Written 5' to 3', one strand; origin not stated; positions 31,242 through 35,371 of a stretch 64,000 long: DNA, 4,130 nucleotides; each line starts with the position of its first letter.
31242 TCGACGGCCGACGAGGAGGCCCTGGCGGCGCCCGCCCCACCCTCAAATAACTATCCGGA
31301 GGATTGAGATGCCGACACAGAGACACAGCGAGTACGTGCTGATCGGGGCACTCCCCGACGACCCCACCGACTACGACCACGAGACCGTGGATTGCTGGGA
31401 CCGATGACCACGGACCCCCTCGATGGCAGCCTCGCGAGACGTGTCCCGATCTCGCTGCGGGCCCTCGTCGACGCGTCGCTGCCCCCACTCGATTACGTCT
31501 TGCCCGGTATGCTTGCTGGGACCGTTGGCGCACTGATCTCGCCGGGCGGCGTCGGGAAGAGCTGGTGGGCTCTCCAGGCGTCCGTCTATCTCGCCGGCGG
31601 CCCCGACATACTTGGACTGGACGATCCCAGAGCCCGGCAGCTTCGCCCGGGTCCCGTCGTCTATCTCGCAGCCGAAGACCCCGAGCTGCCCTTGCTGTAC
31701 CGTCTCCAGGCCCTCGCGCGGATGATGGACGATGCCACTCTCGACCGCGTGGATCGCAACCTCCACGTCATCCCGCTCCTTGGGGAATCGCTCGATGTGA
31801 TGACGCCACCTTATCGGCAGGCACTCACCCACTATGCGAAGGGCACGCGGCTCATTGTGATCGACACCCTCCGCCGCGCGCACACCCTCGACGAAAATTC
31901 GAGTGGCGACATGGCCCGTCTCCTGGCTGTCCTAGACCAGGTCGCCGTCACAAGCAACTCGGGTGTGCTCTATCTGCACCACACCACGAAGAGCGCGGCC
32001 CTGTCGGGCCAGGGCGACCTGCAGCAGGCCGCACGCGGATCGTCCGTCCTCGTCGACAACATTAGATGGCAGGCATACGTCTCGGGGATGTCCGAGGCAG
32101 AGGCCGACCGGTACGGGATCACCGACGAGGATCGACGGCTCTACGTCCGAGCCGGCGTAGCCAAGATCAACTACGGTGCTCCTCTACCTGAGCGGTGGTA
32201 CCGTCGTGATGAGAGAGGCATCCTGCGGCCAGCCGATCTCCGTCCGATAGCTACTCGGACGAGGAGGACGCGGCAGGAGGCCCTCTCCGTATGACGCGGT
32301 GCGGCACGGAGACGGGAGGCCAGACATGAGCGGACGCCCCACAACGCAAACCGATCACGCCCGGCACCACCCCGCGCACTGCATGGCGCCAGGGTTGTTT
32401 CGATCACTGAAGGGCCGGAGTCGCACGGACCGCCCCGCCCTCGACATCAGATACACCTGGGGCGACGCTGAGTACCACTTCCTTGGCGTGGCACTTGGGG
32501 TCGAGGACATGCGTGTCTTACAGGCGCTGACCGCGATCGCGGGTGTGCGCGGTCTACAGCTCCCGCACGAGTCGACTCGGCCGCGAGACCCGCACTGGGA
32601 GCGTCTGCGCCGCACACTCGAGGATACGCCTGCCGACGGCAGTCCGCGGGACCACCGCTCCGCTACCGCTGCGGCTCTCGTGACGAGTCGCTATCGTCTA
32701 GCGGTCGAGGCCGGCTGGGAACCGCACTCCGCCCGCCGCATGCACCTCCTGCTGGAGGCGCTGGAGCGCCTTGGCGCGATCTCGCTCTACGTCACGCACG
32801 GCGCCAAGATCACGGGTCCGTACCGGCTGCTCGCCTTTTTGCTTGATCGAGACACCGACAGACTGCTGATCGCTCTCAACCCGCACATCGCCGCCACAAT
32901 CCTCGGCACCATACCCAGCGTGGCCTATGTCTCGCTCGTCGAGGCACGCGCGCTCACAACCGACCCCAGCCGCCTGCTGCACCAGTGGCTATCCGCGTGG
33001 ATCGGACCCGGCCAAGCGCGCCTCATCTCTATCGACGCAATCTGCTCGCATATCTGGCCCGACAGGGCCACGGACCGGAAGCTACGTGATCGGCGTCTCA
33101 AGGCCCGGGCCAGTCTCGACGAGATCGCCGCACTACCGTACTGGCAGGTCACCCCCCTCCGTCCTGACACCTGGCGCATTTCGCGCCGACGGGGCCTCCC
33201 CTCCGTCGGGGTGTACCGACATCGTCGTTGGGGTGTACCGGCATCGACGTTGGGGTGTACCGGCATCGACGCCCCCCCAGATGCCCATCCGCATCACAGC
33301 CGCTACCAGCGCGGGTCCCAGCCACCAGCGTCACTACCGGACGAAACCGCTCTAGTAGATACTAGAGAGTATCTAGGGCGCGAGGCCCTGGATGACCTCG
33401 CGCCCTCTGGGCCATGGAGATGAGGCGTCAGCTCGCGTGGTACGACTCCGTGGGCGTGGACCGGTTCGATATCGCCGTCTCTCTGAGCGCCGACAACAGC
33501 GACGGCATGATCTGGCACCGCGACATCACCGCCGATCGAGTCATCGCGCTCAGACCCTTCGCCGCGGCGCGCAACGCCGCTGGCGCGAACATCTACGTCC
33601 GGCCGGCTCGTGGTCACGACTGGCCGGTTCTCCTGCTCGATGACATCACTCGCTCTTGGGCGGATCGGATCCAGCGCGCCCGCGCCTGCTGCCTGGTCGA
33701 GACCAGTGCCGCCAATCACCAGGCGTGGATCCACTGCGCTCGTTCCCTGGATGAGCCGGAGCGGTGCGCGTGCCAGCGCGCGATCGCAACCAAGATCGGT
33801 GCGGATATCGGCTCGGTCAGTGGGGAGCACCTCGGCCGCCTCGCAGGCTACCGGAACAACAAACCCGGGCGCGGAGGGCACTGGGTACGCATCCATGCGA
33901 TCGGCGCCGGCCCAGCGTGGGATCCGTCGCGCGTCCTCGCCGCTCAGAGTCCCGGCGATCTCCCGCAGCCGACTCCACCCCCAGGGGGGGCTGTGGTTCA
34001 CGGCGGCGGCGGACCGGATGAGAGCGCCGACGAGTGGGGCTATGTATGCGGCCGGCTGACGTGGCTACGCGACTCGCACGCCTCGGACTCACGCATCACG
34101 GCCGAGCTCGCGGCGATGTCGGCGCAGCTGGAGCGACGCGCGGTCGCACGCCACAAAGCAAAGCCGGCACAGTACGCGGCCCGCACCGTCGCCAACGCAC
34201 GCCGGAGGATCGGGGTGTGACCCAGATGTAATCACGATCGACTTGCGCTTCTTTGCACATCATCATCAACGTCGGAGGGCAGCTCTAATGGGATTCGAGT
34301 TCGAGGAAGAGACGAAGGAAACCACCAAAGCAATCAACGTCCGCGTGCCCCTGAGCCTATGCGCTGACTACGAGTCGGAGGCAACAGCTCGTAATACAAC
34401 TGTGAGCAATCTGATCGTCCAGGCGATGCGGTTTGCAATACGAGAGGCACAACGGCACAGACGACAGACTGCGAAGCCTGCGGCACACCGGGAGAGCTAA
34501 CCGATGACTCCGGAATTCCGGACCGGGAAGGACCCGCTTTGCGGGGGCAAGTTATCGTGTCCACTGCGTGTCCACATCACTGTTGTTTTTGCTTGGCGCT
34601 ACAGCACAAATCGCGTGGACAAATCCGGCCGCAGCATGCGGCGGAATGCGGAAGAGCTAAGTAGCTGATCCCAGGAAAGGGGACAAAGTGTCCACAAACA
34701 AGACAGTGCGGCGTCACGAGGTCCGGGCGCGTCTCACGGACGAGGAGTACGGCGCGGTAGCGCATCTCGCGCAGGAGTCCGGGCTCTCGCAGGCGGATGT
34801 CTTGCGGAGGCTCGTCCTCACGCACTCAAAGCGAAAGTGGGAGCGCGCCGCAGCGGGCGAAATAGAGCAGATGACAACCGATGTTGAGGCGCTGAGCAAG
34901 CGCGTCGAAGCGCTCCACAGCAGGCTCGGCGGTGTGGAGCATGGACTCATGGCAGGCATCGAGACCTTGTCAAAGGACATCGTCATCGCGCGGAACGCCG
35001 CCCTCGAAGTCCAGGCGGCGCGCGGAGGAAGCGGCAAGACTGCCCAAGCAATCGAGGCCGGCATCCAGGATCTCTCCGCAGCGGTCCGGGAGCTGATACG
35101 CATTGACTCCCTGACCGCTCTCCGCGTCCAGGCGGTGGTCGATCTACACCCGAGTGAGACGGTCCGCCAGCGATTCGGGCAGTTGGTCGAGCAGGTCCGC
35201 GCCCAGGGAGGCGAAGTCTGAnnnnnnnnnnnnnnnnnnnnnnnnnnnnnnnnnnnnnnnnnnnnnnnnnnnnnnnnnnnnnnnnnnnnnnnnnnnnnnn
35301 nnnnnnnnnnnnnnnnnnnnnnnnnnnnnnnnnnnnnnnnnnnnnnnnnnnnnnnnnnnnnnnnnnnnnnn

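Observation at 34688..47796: Mobilization genes without a mating channel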

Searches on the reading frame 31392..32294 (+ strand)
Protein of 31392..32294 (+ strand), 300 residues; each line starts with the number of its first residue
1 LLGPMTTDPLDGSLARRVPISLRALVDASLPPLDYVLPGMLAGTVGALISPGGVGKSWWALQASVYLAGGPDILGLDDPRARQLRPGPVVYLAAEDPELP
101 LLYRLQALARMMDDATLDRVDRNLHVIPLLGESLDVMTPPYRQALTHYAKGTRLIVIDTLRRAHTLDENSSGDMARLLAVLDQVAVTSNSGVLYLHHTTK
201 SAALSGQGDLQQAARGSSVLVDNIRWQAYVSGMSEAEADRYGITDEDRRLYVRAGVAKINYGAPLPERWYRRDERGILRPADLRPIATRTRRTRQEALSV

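Call 6: search_protein_families(library=pfam, proteins=[window:31392-32294:+], max_evalue=0.01)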
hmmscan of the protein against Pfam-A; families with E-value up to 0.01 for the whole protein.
window:31392-32294:+ (300 aa): 1 family
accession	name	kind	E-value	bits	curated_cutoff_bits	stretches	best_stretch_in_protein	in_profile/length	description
PF13481.12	AAA_25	-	2.9e-30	105.8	27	1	25-202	14-194/195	AAA domain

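Call 78: search_dna_similar(query=window:31392-32294:+, collection=plasmids, mode=protein, max_rows=12)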
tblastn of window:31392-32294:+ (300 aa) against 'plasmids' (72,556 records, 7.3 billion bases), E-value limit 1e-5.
Records with a match: 810; places in all: 827; records where one place covers at least 80% of the query: 761.
Best place of each record, by identity: <60% 810.
By first word of the organism name: Escherichia 349; Klebsiella 164; Salmonella 142; Aeromonas 34; Enterobacter 18; Pseudomonas 13; Citrobacter 12; Providencia 9; Acinetobacter 8; uncultured 7; and 26 more.
By predicted mobility (MOB-suite, as given by PLSDB): conjugative 387; mobilizable 302; non-mobilizable 121.
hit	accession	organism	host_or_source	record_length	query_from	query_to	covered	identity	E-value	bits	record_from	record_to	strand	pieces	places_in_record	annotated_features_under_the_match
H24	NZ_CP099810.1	Yersinia ruckeri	Salmo salar,egg fluid,salmon egg fluid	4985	13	298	95%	47.6%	4e-81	274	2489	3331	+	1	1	helicase RepA family protein | repC: replication protein C, IncQ-type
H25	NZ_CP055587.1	Citrobacter freundii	culture,Freshwater sample from ...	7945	13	298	95%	47.6%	4e-81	274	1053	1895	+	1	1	helicase RepA family protein | repC: replication protein C, IncQ-type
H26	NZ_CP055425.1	Citrobacter freundii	culture,Wastewater effluent sample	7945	13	298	95%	47.6%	4e-81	274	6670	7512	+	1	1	helicase RepA family protein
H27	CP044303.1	Escherichia coli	Pork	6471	5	294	97%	46.6%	6e-78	265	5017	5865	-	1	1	regulatory protein RepA | hypothetical protein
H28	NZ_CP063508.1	Escherichia coli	Homo sapiens,rectal swab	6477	5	294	97%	46.6%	6e-78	265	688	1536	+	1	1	helicase RepA family protein | urfF: plasmid repression protein F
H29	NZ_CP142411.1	Klebsiella pneumoniae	Homo sapiens,urine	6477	5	294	97%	46.6%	6e-78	265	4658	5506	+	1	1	helicase RepA family protein | urfF: plasmid repression protein F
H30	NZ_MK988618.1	Proteus mirabilis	-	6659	5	294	97%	46.6%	6e-78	265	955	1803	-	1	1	helicase RepA family protein | urfF: plasmid repression protein F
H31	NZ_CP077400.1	Aeromonas sp. FDAARGOS 1407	-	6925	5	294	97%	46.6%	6e-78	265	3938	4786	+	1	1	helicase RepA family protein | urfF: plasmid repression protein F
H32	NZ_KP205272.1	Escherichia coli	-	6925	5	294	97%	46.6%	6e-78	265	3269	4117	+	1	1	helicase RepA family protein | urfF: plasmid repression protein F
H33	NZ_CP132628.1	Klebsiella pneumoniae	Homo sapiens,wound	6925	5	294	97%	46.6%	6e-78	265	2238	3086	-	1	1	helicase RepA family protein | urfF: plasmid repression protein F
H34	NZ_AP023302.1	Salmonella enterica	Bos taurus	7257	5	294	97%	46.6%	6e-78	265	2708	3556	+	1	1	helicase RepA family protein | urfF: plasmid repression protein F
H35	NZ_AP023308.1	Salmonella enterica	Bos taurus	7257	5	294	97%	46.6%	6e-78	265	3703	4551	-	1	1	helicase RepA family protein | urfF: plasmid repression protein F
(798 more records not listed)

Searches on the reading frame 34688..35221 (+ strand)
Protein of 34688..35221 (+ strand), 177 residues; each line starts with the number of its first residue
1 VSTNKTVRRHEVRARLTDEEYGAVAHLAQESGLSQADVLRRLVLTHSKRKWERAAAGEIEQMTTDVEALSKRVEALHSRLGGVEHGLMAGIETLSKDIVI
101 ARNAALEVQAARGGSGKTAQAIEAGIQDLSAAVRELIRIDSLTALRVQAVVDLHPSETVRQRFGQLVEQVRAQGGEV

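Call 5: search_protein_families(library=pfam, proteins=[window:34688-35221:+], max_evalue=0.01)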
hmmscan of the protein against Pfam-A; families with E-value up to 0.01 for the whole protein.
window:34688-35221:+ (177 aa): 2 families
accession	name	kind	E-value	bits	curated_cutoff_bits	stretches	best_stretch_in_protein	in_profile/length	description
PF21983.2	NikA-like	-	7.3e-05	23.3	27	1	8-46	3-41/72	Mobilization protein NikA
PF01402.27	RHH_1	-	0.0013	19.1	20.5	1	14-45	4-35/39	Ribbon-helix-helix protein, copG family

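Call 7: search_protein_families(library=ncbifam, proteins=[window:34688-35221:+], max_evalue=0.01)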
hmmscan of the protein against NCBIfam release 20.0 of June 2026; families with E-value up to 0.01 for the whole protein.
window:34688-35221:+ (177 aa): 2 families
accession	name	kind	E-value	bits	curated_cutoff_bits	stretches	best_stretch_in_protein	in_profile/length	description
NF041418.1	MbpA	equivalog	0.0032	17.3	90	1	8-83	1-73/93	mobilization protein MbpA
NF011925.1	PRK15396.1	subfamily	0.0048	17.1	108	0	56-83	24-51/78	major outer membrane lipoprotein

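Call 85: search_solved_structures(query=window:34688-35221:+, max_evalue=10, show_alignments=0)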
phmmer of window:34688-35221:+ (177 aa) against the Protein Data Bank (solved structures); distinct sequences matched with E-value up to 10: 6.
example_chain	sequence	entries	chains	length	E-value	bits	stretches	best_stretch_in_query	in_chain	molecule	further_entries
8b8a_A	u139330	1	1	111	0.23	14.8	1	99-138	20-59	Phosphoprotein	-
9n0q_B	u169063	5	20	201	0.38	14.1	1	90-138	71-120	P protein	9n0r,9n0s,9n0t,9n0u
9q3a_D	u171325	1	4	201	0.38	14.1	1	90-138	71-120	Isoform p24 of Phosphoprotein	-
9x1v_B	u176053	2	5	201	0.38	14.1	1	90-138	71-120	Phosphoprotein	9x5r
8bs7_A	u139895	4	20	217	0.45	13.9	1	90-138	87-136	Phosphoprotein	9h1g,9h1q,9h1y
7zgx_A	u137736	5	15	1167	9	9.6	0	59-136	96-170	S-layer protein SlpA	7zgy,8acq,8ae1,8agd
